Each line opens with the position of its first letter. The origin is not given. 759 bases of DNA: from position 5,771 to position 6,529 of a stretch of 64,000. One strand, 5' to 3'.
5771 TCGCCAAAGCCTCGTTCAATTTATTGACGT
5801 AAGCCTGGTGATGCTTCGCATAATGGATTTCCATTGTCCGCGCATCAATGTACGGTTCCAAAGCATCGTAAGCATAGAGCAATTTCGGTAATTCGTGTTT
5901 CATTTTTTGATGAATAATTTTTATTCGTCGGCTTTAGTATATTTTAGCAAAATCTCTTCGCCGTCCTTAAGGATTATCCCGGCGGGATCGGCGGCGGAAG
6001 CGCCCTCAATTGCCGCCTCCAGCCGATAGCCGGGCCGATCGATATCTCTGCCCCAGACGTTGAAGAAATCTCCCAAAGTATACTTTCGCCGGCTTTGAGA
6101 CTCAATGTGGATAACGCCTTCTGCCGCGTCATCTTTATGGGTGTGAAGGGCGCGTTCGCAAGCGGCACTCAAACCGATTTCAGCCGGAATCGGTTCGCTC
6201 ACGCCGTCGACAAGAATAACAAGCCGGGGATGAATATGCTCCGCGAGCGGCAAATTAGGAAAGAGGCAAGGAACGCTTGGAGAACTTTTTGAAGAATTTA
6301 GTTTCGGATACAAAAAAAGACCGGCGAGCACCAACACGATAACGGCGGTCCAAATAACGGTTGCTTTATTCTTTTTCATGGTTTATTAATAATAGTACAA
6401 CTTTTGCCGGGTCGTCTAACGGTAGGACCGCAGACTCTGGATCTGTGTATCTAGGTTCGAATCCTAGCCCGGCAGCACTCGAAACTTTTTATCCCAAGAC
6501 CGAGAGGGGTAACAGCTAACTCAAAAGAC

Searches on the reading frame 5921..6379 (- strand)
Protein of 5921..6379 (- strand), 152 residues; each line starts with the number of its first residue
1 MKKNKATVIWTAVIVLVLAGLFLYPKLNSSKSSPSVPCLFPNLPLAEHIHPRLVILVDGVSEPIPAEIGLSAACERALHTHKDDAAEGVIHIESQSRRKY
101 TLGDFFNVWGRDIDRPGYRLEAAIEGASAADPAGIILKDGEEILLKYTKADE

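Call 6: search_protein_families(library=pfam, proteins=[window:5921-6379:-])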
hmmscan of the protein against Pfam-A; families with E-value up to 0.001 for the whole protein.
window:5921-6379:- (152 aa): 0 families

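Call 9: search_protein_families(library=ncbifam, proteins=[window:5921-6379:-], max_evalue=0.01)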
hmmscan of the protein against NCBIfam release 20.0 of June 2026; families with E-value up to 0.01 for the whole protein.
window:5921-6379:- (152 aa): 0 families

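Call 12: find_encoding_contigs(protein=window:5921-6379:-, flank=10000, max_places=10)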
Protein window:5921-6379:- (152 aa): 16 contigs read that carry it; 8 places shown.
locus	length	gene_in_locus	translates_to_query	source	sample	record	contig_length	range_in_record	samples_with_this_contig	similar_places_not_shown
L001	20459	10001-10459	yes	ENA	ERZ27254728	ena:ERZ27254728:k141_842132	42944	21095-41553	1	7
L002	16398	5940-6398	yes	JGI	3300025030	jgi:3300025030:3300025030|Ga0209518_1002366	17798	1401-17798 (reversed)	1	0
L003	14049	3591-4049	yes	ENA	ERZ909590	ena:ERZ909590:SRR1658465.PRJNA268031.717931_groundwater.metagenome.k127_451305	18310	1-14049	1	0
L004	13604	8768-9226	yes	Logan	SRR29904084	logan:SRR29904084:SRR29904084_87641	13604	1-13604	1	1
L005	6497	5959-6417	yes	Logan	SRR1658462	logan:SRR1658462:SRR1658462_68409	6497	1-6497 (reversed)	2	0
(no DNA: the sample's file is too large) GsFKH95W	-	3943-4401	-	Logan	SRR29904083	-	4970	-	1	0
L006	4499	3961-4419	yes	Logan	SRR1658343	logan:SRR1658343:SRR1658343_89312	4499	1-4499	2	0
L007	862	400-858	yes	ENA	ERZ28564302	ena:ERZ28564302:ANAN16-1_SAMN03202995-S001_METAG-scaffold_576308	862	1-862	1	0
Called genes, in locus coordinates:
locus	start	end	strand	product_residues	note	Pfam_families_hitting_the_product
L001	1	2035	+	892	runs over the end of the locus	PF00690:Cation_ATPase_N, PF00122:E1-E2_ATPase, PF13246:Cation_ATPase, PF00702:Hydrolase, PF08282:Hydrolase_3 (faint), PF00689:Cation_ATPase_C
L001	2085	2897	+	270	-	PF17159:MASE3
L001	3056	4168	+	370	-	-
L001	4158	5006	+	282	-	-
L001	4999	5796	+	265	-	PF19866:DUF6339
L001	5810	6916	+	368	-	PF09903:DUF2130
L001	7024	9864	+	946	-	-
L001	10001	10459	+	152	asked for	-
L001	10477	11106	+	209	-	PF00081:Sod_Fe_N, PF02777:Sod_Fe_C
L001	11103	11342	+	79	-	-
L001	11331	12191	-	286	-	PF00551:Formyl_trans_N, PF02911:Formyl_trans_C (faint)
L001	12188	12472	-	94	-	PF01541:GIY-YIG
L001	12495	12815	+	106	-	-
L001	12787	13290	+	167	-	PF01327:Pep_deformylase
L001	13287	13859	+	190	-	PF02834:LigT_PEase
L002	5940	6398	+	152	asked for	-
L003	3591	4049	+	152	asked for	-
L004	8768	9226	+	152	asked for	-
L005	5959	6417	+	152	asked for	-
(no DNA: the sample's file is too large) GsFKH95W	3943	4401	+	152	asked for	-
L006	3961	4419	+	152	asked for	-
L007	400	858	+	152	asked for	-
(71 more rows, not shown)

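Call 17: find_homologous_proteins(query=window:5921-6379:-)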
Query window:5921-6379:- (152 aa): 26 proteins with E <= 0.001 among 141 candidates.
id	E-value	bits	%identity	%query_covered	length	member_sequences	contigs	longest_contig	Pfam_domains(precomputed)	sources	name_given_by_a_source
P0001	3.7e-95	334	100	100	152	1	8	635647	-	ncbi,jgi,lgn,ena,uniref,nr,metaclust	ncbi:MAG: hypothetical protein UY23_C0001G0051 [Candidatus Jorgensenbacteria bacterium GW2011_GWA1_4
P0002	1.3e-50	189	57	98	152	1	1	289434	-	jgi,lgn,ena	-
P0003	2.6e-50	188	56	97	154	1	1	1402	-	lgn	-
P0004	8.5e-50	186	55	99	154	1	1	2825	-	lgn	-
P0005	4.1e-49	184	55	98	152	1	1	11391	-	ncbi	-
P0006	7.4e-49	183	57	97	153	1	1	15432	-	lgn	-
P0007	9.0e-47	177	54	99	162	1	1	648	-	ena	-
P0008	2.8e-44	168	51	98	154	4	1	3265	-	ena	-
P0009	1.2e-43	166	53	98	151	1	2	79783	-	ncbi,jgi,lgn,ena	-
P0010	2.2e-43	166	52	100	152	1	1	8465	-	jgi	-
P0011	6.9e-43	164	52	98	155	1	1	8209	-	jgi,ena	-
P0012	1.1e-40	157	50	97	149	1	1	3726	-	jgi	-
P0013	1.7e-39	153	51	93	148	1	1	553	-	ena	-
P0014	3.6e-39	152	59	86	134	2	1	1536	-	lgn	-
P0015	7.7e-37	144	49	98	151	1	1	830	-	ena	-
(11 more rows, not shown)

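Call 18: find_encoding_contigs(protein=P0002, flank=10000, max_places=2)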
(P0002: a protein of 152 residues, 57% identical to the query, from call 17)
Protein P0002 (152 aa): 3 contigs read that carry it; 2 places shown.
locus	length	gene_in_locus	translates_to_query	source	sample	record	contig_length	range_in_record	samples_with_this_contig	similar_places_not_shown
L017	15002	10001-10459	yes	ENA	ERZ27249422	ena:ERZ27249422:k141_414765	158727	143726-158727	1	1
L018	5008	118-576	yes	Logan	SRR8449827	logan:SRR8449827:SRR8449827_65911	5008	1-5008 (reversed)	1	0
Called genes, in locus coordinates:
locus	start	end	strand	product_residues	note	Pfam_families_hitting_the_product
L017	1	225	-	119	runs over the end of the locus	-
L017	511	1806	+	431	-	PF00270:DEAD, PF04851:ResIII (weak), PF00271:Helicase_C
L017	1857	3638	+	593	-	PF00009:GTP_EFTU, PF01926:MMR_HSR1 (faint), PF03144:GTP_EFTU_D2, PF22042:EF-G_D2, PF14492:EFG_III (weak), PF00679:EFG_C, PF21018:BipA_C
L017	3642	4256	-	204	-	PF06821:Ser_hydrolase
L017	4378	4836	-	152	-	PF00293:NUDIX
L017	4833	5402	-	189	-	PF06821:Ser_hydrolase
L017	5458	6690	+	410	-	PF02812:ELFV_dehydrog_N, PF00208:ELFV_dehydrog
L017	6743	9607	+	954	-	PF22842:Pel9A-like_beta_helix (faint), PF13385:Laminin_G_3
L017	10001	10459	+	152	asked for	-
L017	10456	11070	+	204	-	PF00081:Sod_Fe_N, PF02777:Sod_Fe_C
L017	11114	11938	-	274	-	PF00551:Formyl_trans_N, PF02911:Formyl_trans_C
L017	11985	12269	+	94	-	-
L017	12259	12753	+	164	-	PF01327:Pep_deformylase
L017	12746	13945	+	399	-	PF22694:CtpB_N-like (weak), PF00595:PDZ, PF13180:PDZ_2, PF17820:PDZ_6, PF03572:Peptidase_S41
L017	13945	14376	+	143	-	PF01281:Ribosomal_L9_N, PF03948:Ribosomal_L9_C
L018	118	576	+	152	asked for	-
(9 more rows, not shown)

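Call 19: find_encoding_contigs(protein=P0009, flank=10000, max_places=2)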
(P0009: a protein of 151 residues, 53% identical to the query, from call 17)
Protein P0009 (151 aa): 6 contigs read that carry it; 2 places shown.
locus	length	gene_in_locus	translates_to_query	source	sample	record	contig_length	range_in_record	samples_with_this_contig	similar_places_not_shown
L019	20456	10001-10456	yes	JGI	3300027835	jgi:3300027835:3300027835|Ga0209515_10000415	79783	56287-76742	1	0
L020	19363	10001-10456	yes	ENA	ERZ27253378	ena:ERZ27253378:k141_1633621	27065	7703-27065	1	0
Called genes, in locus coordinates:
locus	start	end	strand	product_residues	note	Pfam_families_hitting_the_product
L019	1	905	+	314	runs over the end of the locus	PF01134:GIDA (faint), PF01266:DAO (faint), PF03486:HI0933_like (faint), PF07992:Pyr_redox_2, PF12831:FAD_oxidored (weak), PF13738:Pyr_redox_3, PF00070:Pyr_redox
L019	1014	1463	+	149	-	PF00892:EamA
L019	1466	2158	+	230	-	PF03462:PCRF, PF00472:RF-1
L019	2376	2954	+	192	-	-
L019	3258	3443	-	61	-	-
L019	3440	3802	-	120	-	PF22296:bAvd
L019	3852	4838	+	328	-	PF00078:RVT_1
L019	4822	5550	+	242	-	PF02463:SMC_N (faint), PF00931:NB-ARC (faint), PF00005:ABC_tran, PF13304:AAA_21 (faint)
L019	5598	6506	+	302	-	PF18075:FtsX_ECD, PF02687:FtsX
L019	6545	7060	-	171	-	PF00719:Pyrophosphatase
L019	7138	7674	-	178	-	PF01625:PMSR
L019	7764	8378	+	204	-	PF09335:VTT_dom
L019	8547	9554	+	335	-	PF02743:dCache_1, PF22673:MCP-like_PDC_1 (faint), PF23846:Cache_WalK (faint), PF17201:Cache_3-Cache_2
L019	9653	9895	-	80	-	PF01541:GIY-YIG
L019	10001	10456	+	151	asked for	-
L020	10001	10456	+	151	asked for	-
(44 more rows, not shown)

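Call 20: find_encoding_contigs(protein=P0006, flank=10000, max_places=2)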
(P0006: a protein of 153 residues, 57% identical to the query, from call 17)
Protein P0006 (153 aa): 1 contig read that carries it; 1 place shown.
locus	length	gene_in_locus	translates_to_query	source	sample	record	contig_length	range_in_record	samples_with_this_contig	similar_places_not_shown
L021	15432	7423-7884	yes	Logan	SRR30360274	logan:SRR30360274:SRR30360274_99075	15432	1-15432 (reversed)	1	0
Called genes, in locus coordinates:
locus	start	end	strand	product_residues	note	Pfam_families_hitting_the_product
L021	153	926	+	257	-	PF04402:SIMPL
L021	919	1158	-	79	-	-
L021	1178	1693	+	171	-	PF13649:Methyltransf_25 (weak)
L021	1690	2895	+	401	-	PF22807:TrAA12, PF23500:DUF7133 (faint), PF07995:GSDH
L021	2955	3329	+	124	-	-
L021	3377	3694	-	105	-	-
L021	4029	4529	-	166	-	PF00903:Glyoxalase, PF12681:Glyoxalase_2 (weak)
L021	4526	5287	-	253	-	PF02129:Peptidase_S15, PF12146:Hydrolase_4, PF00561:Abhydrolase_1, PF12697:Abhydrolase_6 (weak)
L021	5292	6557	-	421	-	PF00890:FAD_binding_2 (weak), PF01266:DAO, PF01494:FAD_binding_3 (weak), PF01593:Amino_oxidase, PF01946:Thi4, PF03486:HI0933_like (weak), PF07992:Pyr_redox_2 (weak), PF13450:NAD_binding_8, +3 more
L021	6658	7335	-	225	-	PF14528:LAGLIDADG_3 (weak)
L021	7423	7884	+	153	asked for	-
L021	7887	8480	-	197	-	PF00081:Sod_Fe_N, PF02777:Sod_Fe_C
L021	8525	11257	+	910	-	-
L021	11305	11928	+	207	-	-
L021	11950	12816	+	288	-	-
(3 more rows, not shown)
